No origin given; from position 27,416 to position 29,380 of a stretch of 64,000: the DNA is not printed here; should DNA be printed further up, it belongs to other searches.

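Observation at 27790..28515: Terminal thioesterase has a cysteine nucleophile motif (GxCxG) instead of GxSxG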

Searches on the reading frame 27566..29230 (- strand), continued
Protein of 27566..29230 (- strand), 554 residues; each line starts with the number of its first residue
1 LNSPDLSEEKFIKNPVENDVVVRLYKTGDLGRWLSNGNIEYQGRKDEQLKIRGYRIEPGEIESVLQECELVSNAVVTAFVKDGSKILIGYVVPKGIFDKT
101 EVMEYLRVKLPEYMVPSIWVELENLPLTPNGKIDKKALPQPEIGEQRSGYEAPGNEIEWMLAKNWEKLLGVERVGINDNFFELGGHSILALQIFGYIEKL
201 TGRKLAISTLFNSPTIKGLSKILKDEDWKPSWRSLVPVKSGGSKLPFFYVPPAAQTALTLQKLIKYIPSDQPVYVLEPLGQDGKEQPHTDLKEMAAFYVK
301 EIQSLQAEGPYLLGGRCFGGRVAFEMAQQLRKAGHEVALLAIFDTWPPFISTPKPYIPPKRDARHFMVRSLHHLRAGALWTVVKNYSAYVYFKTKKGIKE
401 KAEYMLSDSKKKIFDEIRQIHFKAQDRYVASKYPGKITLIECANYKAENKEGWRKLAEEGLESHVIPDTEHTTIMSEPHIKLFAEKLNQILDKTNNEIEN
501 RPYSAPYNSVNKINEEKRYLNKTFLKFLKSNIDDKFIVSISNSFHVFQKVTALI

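Call 14: find_encoding_contigs(protein=P0002, flank=10000, max_places=3)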
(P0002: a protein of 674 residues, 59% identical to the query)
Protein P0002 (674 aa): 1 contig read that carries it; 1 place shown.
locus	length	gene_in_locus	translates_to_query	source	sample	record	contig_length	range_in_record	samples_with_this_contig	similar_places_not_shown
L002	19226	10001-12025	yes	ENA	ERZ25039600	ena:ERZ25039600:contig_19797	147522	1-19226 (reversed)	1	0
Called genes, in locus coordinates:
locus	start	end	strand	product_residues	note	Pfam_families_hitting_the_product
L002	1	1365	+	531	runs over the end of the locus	PF00501:AMP-binding, PF13193:AMP-binding_C (weak), PF00550:PP-binding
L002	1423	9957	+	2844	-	PF00668:Condensation, PF00501:AMP-binding, PF13193:AMP-binding_C, PF00550:PP-binding, PF00668:Condensation, PF00501:AMP-binding, PF13193:AMP-binding_C, PF00550:PP-binding, +3 more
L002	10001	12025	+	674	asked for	PF00501:AMP-binding, PF13193:AMP-binding_C, PF00550:PP-binding, PF00975:Thioesterase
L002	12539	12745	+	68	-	-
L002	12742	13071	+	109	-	-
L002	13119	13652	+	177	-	-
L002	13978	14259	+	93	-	-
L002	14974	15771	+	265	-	PF06739:SBBP (faint)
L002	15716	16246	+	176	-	PF18962:Por_Secre_tail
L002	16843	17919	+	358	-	PF01764:Lipase_3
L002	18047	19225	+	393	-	?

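Call 60: find_encoding_contigs(protein=P0001, flank=10000, max_places=2)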
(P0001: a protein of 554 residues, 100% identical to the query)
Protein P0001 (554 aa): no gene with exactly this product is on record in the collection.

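Call 61: list_cluster_members(proteins=[P0001])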
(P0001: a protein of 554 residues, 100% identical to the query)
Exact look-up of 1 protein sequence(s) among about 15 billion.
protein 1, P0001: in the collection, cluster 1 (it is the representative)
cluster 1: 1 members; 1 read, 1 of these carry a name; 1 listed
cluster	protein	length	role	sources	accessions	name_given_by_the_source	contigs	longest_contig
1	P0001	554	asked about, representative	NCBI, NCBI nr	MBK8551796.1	MAG: AMP-binding protein [Ignavibacteria bacterium] | AMP-binding protein [Ignavibacteria bacterium]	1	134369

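Call 69: search_protein_families(library=ncbifam, proteins=[window:27566-29230:-], max_evalue=0.001)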
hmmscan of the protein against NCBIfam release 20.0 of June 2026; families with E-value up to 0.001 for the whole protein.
window:27566-29230:- (554 aa): 66 families (the best 25 are shown)
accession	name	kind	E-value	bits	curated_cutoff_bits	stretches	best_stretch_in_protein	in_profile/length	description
NF007605.2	PRK10252.1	equivalog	2.5e-62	210.8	2400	1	3-348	815-1169/1292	enterobactin non-ribosomal peptide synthetase EntF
NF041803.1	NRPS_SolG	exception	3.9e-60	203.5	2200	1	1-221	923-1153/1163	solanimycin non-ribosomal peptide synthetase SolG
NF004282.0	PRK05691.1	subfamily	4.4e-60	202.2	4090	1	3-227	2549-2779/4334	non-ribosomal peptide synthase/polyketide synthase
NF047350.1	aureusi_NRPS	equivalog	3.6e-58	196.6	2500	1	1-226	757-978/2373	aureusimine non-ribosomal peptide synthetase AusA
TIGR03443.1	alpha_am_amid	equivalog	2.5e-42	144.4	1030.1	2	101-222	785-916/1390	L-aminoadipate-semialdehyde dehydrogenase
NF038078.1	NRPS_MxcG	equivalog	6.4e-41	139.7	2300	1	21-226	837-1044/1442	myxochelin non-ribosomal peptide synthetase MxcG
TIGR01733.1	AA-adenyl-dom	subfamily_domain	1e-27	97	317.4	1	1-76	334-409/409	amino acid adenylation domain-containing protein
NF003417.0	PRK04813.1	subfamily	1e-25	90.3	476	1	1-139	360-500/505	D-alanine--poly(phosphoribitol) ligase subunit DltA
TIGR01734.1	D-ala-DACP-lig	equivalog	2.1e-23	82.7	559.85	1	2-140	359-500/504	D-alanine--poly(phosphoribitol) ligase subunit DltA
TIGR03098.1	ligase_PEP_1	hypoth_equivalog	9.3e-20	70.6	592.35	1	27-138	400-514/517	acyl-CoA ligase (AMP-forming), exosortase A system-associated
NF040607.1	mycolic_Pks13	equivalog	7.9e-19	66.6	2100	1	204-348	1378-1519/1680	polyketide synthase Pks13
NF004822.0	PRK06178.1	equivalog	2.2e-15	56.3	782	1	3-139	425-564/571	acyl-CoA synthetase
NF004814.0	PRK06164.1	equivalog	8.3e-15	54.3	677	1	25-131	408-516/540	acyl-CoA synthetase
NF004837.0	PRK06187.1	subfamily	2.3e-13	49.2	476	1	25-140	402-520/531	long-chain-fatty-acid--CoA ligase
NF005660.0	PRK07445.1-2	equivalog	4e-13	49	525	1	23-140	270-388/397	O-succinylbenzoic acid--CoA ligase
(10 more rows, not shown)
